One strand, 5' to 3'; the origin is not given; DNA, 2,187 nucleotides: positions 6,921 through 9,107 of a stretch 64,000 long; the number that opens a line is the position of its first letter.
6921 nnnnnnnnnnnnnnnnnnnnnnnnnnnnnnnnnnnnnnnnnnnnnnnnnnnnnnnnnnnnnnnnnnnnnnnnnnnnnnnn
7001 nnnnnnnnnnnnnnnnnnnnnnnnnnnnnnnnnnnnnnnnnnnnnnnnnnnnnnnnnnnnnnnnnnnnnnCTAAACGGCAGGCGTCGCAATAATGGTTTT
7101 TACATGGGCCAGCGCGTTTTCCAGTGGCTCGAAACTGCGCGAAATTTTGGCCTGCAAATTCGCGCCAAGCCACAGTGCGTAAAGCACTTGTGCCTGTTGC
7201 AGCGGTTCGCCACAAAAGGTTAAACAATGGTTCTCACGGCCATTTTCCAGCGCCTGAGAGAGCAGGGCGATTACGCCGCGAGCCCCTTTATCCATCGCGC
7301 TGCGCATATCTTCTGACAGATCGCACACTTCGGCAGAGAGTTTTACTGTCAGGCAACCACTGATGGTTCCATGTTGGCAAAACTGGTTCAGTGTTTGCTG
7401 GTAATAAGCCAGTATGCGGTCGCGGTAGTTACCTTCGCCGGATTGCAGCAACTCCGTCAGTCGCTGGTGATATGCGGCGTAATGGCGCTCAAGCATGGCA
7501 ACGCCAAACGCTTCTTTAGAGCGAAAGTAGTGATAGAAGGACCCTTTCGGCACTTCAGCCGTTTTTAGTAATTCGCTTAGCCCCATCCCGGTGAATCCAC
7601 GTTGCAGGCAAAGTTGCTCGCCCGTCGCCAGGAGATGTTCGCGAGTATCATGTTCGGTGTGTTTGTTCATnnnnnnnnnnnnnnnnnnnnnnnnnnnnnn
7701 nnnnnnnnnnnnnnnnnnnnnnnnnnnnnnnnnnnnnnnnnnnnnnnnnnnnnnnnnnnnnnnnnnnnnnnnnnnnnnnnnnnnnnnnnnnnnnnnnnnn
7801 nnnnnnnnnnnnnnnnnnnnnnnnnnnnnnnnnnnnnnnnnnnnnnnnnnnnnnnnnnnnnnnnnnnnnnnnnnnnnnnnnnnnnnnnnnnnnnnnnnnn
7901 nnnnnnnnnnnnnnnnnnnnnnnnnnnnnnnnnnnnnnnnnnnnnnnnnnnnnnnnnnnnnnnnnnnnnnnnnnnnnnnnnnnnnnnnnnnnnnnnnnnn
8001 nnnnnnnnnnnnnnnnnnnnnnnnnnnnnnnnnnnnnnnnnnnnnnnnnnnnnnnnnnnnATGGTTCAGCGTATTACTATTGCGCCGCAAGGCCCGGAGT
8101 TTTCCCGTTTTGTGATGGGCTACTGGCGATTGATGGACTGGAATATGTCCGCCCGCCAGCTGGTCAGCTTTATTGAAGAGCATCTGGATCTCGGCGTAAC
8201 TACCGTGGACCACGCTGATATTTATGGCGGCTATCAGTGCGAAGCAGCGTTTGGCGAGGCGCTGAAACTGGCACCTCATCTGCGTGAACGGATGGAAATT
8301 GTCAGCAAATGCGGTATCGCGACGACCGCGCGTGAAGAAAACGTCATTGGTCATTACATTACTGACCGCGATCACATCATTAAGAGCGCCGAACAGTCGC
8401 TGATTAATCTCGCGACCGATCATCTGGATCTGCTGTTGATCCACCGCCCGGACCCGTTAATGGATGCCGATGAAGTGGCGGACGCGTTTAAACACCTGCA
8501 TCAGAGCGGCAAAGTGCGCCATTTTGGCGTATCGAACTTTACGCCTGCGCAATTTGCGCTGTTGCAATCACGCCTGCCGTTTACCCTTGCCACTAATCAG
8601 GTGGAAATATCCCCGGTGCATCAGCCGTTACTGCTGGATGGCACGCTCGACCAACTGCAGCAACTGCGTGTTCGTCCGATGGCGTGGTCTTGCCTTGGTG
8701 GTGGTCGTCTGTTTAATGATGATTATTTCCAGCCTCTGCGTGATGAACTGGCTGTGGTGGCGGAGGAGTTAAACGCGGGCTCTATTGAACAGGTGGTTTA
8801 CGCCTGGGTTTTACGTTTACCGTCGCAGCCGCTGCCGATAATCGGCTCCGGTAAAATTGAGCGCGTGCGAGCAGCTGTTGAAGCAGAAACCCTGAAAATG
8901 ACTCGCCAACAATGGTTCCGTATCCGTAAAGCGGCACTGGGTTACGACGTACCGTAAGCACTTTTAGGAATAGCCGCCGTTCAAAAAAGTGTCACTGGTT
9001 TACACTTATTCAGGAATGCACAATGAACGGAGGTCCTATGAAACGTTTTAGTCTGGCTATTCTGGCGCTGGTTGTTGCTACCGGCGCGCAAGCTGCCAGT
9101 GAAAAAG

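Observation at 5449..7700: nemR-nemA-gloA electrophile-detoxification operon with intact NemR box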

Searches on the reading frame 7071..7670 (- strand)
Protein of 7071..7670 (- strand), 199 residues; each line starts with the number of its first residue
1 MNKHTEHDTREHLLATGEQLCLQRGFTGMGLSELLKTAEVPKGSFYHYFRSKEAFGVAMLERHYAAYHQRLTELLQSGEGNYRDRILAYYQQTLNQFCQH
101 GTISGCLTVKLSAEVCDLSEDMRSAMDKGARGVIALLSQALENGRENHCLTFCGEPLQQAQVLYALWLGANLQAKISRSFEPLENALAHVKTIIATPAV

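Call 7: search_protein_families(library=ncbifam, proteins=[window:7071-7670:-])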
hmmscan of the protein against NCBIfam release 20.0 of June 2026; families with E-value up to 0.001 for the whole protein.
window:7071-7670:- (199 aa): 13 families
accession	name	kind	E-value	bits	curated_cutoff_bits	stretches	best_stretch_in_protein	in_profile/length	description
NF058643.1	TranRegCurRPseudo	equivalog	3.4e-58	196.5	300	1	3-194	2-192/193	TetR family transcriptional repressor CurR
NF051457.1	acryl_TF_AcuR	equivalog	1.3e-34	119.2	247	1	3-187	12-196/204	acrylate utilization transcriptional regulator AcuR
NF041196.1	ScbR_bind_reg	equivalog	5.1e-12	46.4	150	1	8-190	6-181/191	ScbR family autoregulator-binding transcription factor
NF051852.1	efflux_TF_MtrR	exception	1.7e-07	31.2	280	1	5-100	7-98/205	multidrug efflux system transcriptional repressor MtrR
NF053731.1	TransRegFasRMycb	equivalog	4.4e-06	26.6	330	1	7-91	10-93/199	HTH-type transcriptional activator FasR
NF053878.1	FATransRegFadRBac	equivalog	1.3e-05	25.1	200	1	23-149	18-139/190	fatty acid metabolism transcriptional regulator FadR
NF008402.0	PRK11202.1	equivalog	3.4e-05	23.6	151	1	8-62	11-66/211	HTH-type transcriptional repressor FabR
NF050111.1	TransRegSACE7040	equivalog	4.3e-05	23.5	250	1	9-60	2-53/186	SACE_7040 family transcriptional regulator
TIGR03384.1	betaine_BetI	equivalog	0.00012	21.8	201.3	1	10-93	10-92/189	choline-binding transcriptional repressor BetI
NF033703.1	transcr_KstR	equivalog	0.00039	20.1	280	1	6-168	5-156/185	cholesterol catabolism transcriptional regulator KstR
NF053516.1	TranRepPrsAVib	equivalog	0.00048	20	300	1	6-80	4-82/208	TetR family transcriptional repressor PsrA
NF047866.1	TF_DicD_YjdC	equivalog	0.00066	19.9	240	1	10-114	3-106/191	division control transcriptional repressor DicD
TIGR03613.1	RutR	equivalog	0.00081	19.3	368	0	11-109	11-107/202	pyrimidine utilization regulatory protein R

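Call 28: find_related_loci(query=window:7071-7670:-, collection=genome_contigs, flank=4000)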
Query window:7071-7670:- (199 aa) in genome_contigs; peptide patterns used: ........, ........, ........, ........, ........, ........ (x = any residue, [..] = any of these).
600 stretches matched a pattern (row limit reached: there are more); 573 encode a relative of the query (tblastn E <= 1e-3); the best 80 are kept; 80 distinct loci.
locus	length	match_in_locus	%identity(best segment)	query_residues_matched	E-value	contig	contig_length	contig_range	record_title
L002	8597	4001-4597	97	1-199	1e-129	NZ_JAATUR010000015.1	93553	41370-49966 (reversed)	Escherichia coli strain SCPM-O-B-8794 15length=93553, whole genome shotgun sequence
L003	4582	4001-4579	97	1-193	3e-127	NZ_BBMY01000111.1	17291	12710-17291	Escherichia albertii NBRC 107761 = DSM 17582 strain NBRC 107761, whole genome shotgun sequence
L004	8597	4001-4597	88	1-199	4e-119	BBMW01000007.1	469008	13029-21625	Citrobacter werkmanii NBRC 105721 DNA, contig: CIWKM07, whole genome shotgun sequence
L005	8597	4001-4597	85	1-199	2e-116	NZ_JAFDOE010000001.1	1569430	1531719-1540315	Citrobacter sp. FP75 contig1, whole genome shotgun sequence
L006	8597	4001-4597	82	1-199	5e-111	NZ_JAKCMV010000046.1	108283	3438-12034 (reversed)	Enterobacter asburiae strain INSAq146 Aq146_contig_46, whole genome shotgun sequence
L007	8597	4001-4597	88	1-199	4e-118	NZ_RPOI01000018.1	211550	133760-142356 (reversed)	Citrobacter youngae strain CCUG 30791 citrobacter_youngae_CCUG30791T_0000018, whole genome shotgun sequence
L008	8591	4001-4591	83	1-197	2e-109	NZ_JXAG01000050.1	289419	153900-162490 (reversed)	Enterobacter sp. Bisph1 contig050, whole genome shotgun sequence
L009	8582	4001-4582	82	1-194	4e-108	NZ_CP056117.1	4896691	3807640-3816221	Enterobacter cloacae strain DSM 26481 chromosome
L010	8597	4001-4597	80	1-199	6e-108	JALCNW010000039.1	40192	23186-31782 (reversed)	MAG: Enterobacter sp. isolate UW_MP_ENTER5_1 Ga0455787_00401, whole genome shotgun sequence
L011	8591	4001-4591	81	1-197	4e-106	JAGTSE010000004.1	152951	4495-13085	MAG: Proteobacteria bacterium isolate CTSoil_132 scaffold_8, whole genome shotgun sequence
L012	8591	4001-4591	80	1-197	6e-106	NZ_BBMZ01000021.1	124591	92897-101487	Pseudescherichia vulneris NBRC 102420, whole genome shotgun sequence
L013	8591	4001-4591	79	1-197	1e-105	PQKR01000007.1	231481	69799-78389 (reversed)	Escherichia sp. ESNIH1 NODE_7, whole genome shotgun sequence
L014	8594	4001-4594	76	1-198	2e-102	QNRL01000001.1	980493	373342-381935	Pseudocitrobacter faecalis strain DSM 27453 Ga0244571_101, whole genome shotgun sequence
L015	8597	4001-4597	77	1-199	4e-102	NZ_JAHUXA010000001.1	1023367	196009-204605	Enterobacter sp. ENT03 NODE_1_length_1023367_cov_52.824731, whole genome shotgun sequence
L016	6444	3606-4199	75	1-198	2e-101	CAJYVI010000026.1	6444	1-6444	MAG: uncultured Pseudocitrobacter sp. isolate SP260_1_metabat2_genome_mining.39 genome assembly, contig: k127_51450, who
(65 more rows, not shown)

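Call 45: search_solved_structures(query=window:7071-7670:-, max_evalue=1e-20)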
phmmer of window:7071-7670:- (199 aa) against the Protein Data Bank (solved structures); distinct sequences matched with E-value up to 1e-20: 5.
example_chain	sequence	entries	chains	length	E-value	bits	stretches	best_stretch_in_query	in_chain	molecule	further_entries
4yze_A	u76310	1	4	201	2.6e-126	421.8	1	1-199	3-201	HTH-type transcriptional repressor NemR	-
6zui_A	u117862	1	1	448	1e-116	390.5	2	1-106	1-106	HTH-type transcriptional repressor NemR,Green fluorescent protein,Green fluorescent protei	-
3rd3_A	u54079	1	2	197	1.3e-45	158.7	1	5-193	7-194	Probable transcriptional regulator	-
4l62_A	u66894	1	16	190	3.1e-45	157.5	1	7-193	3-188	Transcriptional regulator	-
3knw_A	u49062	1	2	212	9.6e-39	136.3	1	9-193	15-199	Putative transcriptional regulator (TetR/AcrR family)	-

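Call 46: search_protein_families(library=pfam, proteins=[window:7071-7670:-])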
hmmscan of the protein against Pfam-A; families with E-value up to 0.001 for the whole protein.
window:7071-7670:- (199 aa): 3 families
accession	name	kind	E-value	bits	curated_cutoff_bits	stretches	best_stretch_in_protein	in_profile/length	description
PF16925.10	TetR_C_13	-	3.4e-10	40.7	27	1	84-189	3-108/109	Tetracyclin repressor-like, C-terminal domain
PF00440.29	TetR_N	-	6.2e-10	39.1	24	1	13-55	1-43/47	Bacterial regulatory proteins, tetR family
PF21993.1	TetR_C_13_2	-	0.00028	21.5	27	1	86-187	5-101/103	Transcriptional regulator LmrA/YxaF-like, C-terminal domain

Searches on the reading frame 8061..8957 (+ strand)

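Call 7: search_protein_families(library=ncbifam, proteins=[window:8061-8957:+])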
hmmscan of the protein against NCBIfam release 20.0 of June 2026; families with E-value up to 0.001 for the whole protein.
window:8061-8957:+ (298 aa): 7 families
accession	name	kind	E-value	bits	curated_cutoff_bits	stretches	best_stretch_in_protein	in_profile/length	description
NF008377.0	PRK11172.1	equivalog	3.9e-20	72.2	327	1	17-288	6-247/267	2,5-didehydrogluconate reductase DkgB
NF007695.0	PRK10376.1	subfamily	2e-17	63.2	280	1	35-285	43-280/290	oxidoreductase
NF008598.0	PRK11565.1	equivalog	2.7e-14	52.9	425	1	23-227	19-206/275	2,5-didehydrogluconate reductase DkgA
TIGR01293.1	Kv_beta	subfamily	5.8e-12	45.3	365.4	1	14-162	13-156/319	voltage-dependent potassium channel subunit beta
NF049922.1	MethglyxlRedYdjG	equivalog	1.8e-10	40.4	550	1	5-164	4-175/326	NADH-dependent methylglyoxal reductase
NF007388.0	PRK09912.1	subfamily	4.7e-10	38.9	448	1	17-165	28-175/346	L-glyceraldehyde 3-phosphate reductase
NF007912.0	PRK10625.1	equivalog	9.9e-06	25.1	415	0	73-131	77-135/346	NADP(H)-dependent aldo-keto reductase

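Call 46: search_protein_families(library=pfam, proteins=[window:8061-8957:+])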
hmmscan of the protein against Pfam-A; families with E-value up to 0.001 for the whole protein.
window:8061-8957:+ (298 aa): 1 family
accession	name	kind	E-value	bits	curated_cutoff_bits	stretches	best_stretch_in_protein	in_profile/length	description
PF00248.27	Aldo_ket_red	-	5.5e-47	160.7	24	1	18-291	3-289/291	Aldo/keto reductase family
